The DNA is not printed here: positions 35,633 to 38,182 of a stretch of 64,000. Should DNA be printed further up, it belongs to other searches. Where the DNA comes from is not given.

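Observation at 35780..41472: PAS histidine kinase / tetraheme cytochrome c / NtrC-type regulator / CcmF in one minus-strand operon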

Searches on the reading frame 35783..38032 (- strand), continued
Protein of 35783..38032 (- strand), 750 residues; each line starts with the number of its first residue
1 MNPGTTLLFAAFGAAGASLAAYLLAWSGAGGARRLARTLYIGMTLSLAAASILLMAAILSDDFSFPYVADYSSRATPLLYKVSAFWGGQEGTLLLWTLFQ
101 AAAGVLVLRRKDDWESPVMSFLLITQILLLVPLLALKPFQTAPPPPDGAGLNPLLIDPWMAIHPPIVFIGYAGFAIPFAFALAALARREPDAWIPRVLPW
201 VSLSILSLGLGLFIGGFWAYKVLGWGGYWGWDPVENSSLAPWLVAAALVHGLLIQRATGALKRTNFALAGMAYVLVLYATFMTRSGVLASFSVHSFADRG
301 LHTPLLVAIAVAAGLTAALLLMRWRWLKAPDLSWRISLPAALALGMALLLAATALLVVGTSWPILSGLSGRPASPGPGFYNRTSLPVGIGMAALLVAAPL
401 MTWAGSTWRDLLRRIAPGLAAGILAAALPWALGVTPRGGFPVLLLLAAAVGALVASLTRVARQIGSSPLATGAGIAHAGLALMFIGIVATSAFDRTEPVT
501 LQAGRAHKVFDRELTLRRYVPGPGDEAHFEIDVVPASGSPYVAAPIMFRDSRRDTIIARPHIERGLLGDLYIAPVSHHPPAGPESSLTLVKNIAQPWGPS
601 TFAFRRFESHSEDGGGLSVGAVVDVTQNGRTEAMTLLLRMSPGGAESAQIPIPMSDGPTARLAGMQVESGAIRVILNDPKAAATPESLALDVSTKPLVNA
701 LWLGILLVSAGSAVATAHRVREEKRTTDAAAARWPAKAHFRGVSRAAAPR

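Call 34: find_encoding_contigs(protein=P0133, flank=9000, max_places=1)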
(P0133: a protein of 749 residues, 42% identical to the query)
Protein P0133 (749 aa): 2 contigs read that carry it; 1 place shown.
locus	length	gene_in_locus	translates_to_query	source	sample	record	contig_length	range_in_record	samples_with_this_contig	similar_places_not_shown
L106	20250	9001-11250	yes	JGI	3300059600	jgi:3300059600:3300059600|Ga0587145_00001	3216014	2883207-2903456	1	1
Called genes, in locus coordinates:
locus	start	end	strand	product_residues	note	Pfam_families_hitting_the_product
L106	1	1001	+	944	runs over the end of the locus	PF07504:FTP, PF01447:Peptidase_M4, PF02868:Peptidase_M4_C, PF04151:PPC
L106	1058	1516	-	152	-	PF09339:HTH_IclR (weak), PF12840:HTH_20 (weak), PF13404:HTH_AsnC-type, PF13412:HTH_24, PF01047:MarR (weak), PF01037:AsnC_trans_reg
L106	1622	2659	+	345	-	PF03447:NAD_binding_3 (faint), PF00742:Homoserine_dh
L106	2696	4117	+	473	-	PF00171:Aldedh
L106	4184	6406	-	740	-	-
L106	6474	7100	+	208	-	PF00005:ABC_tran, PF13304:AAA_21 (faint)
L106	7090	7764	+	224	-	PF03379:CcmB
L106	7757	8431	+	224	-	PF01578:Cytochrom_C_asm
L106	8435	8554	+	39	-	PF20077:CcmD_alt (weak)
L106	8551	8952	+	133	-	PF03100:CcmE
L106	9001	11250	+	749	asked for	PF01578:Cytochrom_C_asm, PF16327:CcmF_C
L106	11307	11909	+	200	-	PF02190:LON_substr_bdg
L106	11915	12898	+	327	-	-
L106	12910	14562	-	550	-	PF07889:DUF1664 (faint), PF13489:Methyltransf_23, PF07021:MetW, PF13847:Methyltransf_31 (weak), PF08241:Methyltransf_11, PF08242:Methyltransf_12, PF13649:Methyltransf_25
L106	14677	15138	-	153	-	PF01281:Ribosomal_L9_N, PF03948:Ribosomal_L9_C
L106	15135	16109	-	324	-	PF09991:DUF2232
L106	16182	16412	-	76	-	PF01084:Ribosomal_S18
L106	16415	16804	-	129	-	PF01250:Ribosomal_S6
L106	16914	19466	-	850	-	PF13583:Reprolysin_4, PF13688:Reprolysin_5, PF13574:Reprolysin_2, PF13582:Reprolysin_3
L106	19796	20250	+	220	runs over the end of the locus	-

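Call 49: find_homologous_proteins(query=L105:5572-7422:+, max_evalue=1e-30)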
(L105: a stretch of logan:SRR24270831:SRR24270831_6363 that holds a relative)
Query L105:5572-7422:+ (617 aa): 1405 proteins with E <= 1e-30 among 8000 candidates; the best 120 are listed.
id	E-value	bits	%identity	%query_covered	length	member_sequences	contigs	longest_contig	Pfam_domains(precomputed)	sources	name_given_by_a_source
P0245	0.0e+0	1372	100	100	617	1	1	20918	PF08447.19,PF13426.14,PF13188.14,PF13435.12,PF08448.17,PF02518.32,PF00512.32,PF00989.32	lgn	-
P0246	9.2e-292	987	72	100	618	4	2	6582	PF08447.19,PF13426.14,PF13188.14,PF13435.12,PF08448.17,PF02518.32,PF00512.32,PF00989.32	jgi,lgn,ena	-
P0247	3.2e-261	886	67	97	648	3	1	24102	PF08447.19,PF13426.14,PF13188.14,PF13435.12,PF08448.17,PF02518.32,PF00512.32,PF00989.32,PF14522.12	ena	-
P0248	1.1e-249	848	64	98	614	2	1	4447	PF08447.19,PF13426.14,PF13188.14,PF13435.12,PF08448.17,PF02518.32,PF00512.32,PF00989.32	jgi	jgi:PAS domain S-box-containing protein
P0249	5.4e-215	733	58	95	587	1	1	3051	PF08447.19,PF13426.14,PF13188.14,PF13435.12,PF13581.13,PF08448.17,PF02518.32,PF00512.32,PF00989.32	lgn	-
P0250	5.3e-198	677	67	66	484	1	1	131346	PF09699.16,PF13435.12,PF02518.32,PF00512.32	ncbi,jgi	-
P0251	1.2e-179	617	69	65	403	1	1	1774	PF13435.12,PF02518.32,PF00512.32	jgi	jgi:two-component sensor histidine kinase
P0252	2.1e-159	550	61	70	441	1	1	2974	PF08447.19,PF13426.14,PF13188.14,PF08448.17,PF02518.32,PF00512.32,PF00989.32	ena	-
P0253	2.6e-158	546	62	69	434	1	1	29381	PF08447.19,PF13426.14,PF13188.14,PF08448.17,PF02518.32,PF00512.32,PF00989.32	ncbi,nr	ncbi:MAG: PAS domain S-box protein [Acidobacteria bacterium]|nr:PAS domain S-box protein [Acidobacte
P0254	6.0e-157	542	61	69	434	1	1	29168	PF08447.19,PF13426.14,PF13188.14,PF08448.17,PF02518.32,PF00512.32,PF00989.32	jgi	jgi:PAS domain S-box-containing protein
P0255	5.7e-156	538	63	69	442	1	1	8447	PF08447.19,PF13426.14,PF13188.14,PF08448.17,PF02518.32,PF00512.32,PF00989.32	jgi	jgi:PAS domain S-box-containing protein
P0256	6.6e-156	538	60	69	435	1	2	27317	PF13596.13,PF08447.19,PF13426.14,PF13188.14,PF08448.17,PF02518.32,PF00512.32,PF00989.32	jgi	jgi:two-component system, sporulation sensor kinase E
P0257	1.1e-155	538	60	69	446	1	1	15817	PF08447.19,PF13426.14,PF13188.14,PF08448.17,PF02518.32,PF00512.32,PF00989.32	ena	-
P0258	1.8e-155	537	59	71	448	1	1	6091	PF08447.19,PF13426.14,PF13188.14,PF13581.13,PF08448.17,PF02518.32,PF00512.32,PF00989.32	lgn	-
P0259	8.6e-155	535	61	69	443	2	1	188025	PF08447.19,PF13426.14,PF13188.14,PF08448.17,PF02518.32,PF00512.32,PF00989.32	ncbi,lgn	-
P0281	2.7e-142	493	53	70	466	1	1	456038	PF08447.19,PF13426.14,PF13188.14,PF13581.13,PF08448.17,PF02518.32,PF00512.32,PF00989.32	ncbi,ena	-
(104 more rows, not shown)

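Call 51: find_encoding_contigs(protein=P0250, flank=9000, max_places=1)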
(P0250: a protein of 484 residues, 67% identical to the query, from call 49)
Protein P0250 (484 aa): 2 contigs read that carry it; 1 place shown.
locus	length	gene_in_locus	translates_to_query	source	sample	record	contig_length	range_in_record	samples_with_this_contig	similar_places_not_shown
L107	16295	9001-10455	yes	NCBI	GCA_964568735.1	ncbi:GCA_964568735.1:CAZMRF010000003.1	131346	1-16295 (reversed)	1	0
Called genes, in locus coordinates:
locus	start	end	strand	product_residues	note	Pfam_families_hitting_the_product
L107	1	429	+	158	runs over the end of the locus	-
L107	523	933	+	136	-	PF08570:DUF1761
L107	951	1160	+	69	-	PF07311:Dodecin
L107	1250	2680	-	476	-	PF03264:Cytochrom_NNT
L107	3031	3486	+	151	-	PF00072:Response_reg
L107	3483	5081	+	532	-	PF00672:HAMP, PF00512:HisKA, PF02518:HATPase_c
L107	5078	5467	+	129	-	PF00072:Response_reg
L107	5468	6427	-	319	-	PF01063:Aminotran_4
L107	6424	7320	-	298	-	PF01379:Porphobil_deam (weak)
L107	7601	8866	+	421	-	PF11563:Protoglobin, PF00512:HisKA, PF02518:HATPase_c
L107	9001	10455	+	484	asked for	PF00512:HisKA, PF02518:HATPase_c, PF09699:Paired_CXXCH_1 (faint), PF13435:Cytochrome_C554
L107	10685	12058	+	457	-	PF00072:Response_reg, PF00158:Sigma54_activat, PF14532:Sigma54_activ_2, PF00004:AAA (weak), PF07728:AAA_5 (faint), PF25601:AAA_lid_14, PF02954:HTH_8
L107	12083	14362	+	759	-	PF01578:Cytochrom_C_asm, PF16327:CcmF_C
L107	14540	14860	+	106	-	-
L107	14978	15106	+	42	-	PF04986:Y2_Tnp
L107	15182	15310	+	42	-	-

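Call 52: find_encoding_contigs(protein=P0247, flank=9000, max_places=1)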
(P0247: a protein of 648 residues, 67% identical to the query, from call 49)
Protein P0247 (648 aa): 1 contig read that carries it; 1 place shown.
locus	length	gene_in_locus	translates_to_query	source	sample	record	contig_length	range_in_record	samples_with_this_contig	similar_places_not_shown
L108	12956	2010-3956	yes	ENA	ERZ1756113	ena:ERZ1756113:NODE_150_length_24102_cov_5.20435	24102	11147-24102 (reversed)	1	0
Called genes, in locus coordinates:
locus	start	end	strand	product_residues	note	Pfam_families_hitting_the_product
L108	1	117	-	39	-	?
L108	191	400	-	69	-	-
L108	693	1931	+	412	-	PF11563:Protoglobin, PF00512:HisKA, PF02518:HATPase_c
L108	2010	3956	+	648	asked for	PF00989:PAS, PF08448:PAS_4, PF13188:PAS_8 (weak), PF13426:PAS_9, PF08447:PAS_3 (weak), PF00512:HisKA, PF02518:HATPase_c, PF13435:Cytochrome_C554, +1 more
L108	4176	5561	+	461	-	PF00072:Response_reg, PF00158:Sigma54_activat, PF14532:Sigma54_activ_2, PF00004:AAA (weak), PF07728:AAA_5 (weak), PF25601:AAA_lid_14, PF02954:HTH_8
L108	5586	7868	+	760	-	PF01578:Cytochrom_C_asm, PF16327:CcmF_C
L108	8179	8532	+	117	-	-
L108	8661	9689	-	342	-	PF18203:IPTL-CTERM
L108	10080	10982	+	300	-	PF00005:ABC_tran, PF13304:AAA_21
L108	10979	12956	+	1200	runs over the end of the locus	PF01433:Peptidase_M1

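Call 66: predict_structure(alignment_id=A4)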
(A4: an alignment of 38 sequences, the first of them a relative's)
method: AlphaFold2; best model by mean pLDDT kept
length: 617 residues; sequences in the alignment: 38
mean_pLDDT: 80.4   pTM: 0.44
mean pLDDT of the five models: 80.4, 79.6, 77.3, 76.2, 74.3
residues with pLDDT >= 90: 247; 70-90: 202; 50-70: 139; < 50: 29
segments of 3 or more residues with pLDDT < 50: 1-7, 403-405, 447-456, 473-479
pLDDT, mean of each block of 10 residues (from residue 1): 43 73 92 92 81 90 92 88 78 70 76 96 94 97 97 96 97 96 96 94 95 75 65 66 74 82 83 75 66 83 97 91 97 95 93 92 97 97 89 70 61 93 93 96 61 48 61 47 61 66 74 71 59 72 68 72 80 85 79 68 75 70
secondary structure, 60 per line:
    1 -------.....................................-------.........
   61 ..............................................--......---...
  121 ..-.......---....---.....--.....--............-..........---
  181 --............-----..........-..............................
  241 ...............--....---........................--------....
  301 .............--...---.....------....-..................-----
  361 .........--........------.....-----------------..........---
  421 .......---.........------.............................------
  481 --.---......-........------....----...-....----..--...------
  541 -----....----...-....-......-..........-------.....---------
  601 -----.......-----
elements in order: H8-44 H52-106 E109-114 E118-122 H124-130 H134-137 H142-145 H148-152 H155-166 E168-177 E183-194 E200-209 H211-255 H258-261 H265-288 E297-300 H301-313 E322-326 E333-336 H338-355 E361-369 E372-379 H386-390 H408-417 E421-427 E431-439 H446-474 H487-492 H494-501 H508-511 H520-523 E532-534 H546-549 H558-561 H563-568 H570-579 H587-591 H606-612
